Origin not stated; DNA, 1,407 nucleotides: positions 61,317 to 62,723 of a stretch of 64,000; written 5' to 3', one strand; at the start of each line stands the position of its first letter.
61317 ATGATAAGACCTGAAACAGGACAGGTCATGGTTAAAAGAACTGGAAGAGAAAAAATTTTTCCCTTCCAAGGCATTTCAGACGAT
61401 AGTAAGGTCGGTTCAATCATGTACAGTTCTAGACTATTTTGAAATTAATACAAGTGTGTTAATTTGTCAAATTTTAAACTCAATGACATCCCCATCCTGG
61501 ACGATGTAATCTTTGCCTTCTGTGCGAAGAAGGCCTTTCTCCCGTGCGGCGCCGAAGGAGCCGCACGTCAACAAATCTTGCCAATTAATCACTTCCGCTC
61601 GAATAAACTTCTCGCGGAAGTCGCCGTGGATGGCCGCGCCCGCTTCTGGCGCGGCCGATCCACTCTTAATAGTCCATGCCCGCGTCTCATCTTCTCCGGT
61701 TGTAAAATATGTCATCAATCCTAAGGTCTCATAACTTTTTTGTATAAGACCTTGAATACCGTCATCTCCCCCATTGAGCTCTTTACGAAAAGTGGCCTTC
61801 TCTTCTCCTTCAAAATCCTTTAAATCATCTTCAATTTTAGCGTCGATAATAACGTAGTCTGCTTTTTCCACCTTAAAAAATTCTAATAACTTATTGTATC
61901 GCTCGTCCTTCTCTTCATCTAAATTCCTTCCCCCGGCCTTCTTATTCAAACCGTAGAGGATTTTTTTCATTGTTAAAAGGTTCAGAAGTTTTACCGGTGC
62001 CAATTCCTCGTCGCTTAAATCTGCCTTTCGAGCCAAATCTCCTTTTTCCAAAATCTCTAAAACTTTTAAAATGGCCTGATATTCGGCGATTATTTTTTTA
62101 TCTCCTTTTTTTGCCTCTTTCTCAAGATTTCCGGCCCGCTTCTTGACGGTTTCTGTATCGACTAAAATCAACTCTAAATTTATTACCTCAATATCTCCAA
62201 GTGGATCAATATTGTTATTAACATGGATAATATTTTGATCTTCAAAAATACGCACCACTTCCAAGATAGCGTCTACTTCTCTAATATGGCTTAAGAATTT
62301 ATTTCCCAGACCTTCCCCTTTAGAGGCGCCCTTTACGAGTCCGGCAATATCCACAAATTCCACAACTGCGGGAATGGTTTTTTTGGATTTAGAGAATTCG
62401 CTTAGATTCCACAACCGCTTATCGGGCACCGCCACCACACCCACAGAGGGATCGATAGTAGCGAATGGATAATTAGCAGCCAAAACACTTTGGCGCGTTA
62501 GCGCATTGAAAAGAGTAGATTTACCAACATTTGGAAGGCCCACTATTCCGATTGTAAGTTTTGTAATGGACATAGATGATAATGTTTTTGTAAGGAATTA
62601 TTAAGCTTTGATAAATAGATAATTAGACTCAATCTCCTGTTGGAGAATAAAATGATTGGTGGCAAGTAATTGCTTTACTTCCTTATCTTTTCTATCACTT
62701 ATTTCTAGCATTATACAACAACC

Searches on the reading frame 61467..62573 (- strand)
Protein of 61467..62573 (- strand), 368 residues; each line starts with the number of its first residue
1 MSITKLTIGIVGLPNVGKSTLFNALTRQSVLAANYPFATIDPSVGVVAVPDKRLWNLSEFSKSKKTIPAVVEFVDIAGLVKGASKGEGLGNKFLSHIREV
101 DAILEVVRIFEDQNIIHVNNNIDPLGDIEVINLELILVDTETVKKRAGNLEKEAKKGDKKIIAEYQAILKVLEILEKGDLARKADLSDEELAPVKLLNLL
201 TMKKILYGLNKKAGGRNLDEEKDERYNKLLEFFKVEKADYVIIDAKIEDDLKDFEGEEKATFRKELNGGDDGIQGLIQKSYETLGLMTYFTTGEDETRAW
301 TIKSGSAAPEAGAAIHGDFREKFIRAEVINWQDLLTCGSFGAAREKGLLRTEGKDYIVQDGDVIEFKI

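Call 71: search_protein_families(library=pfam, proteins=[window:61467-62573:-], max_evalue=0.00001)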
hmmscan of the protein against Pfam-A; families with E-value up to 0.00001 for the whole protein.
window:61467-62573:- (368 aa): 3 families
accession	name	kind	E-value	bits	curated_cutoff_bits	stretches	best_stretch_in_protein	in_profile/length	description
PF06071.19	YchF-GTPase_C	-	7.2e-34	116.2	27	1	286-368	1-83/84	Protein of unknown function (DUF933)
PF01926.29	MMR_HSR1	-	5.3e-23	81.7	21.9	1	7-115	1-89/113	50S ribosome-binding GTPase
PF02421.24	FeoB_N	-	2.6e-08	34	27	1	7-51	2-46/156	Ferrous iron transport protein B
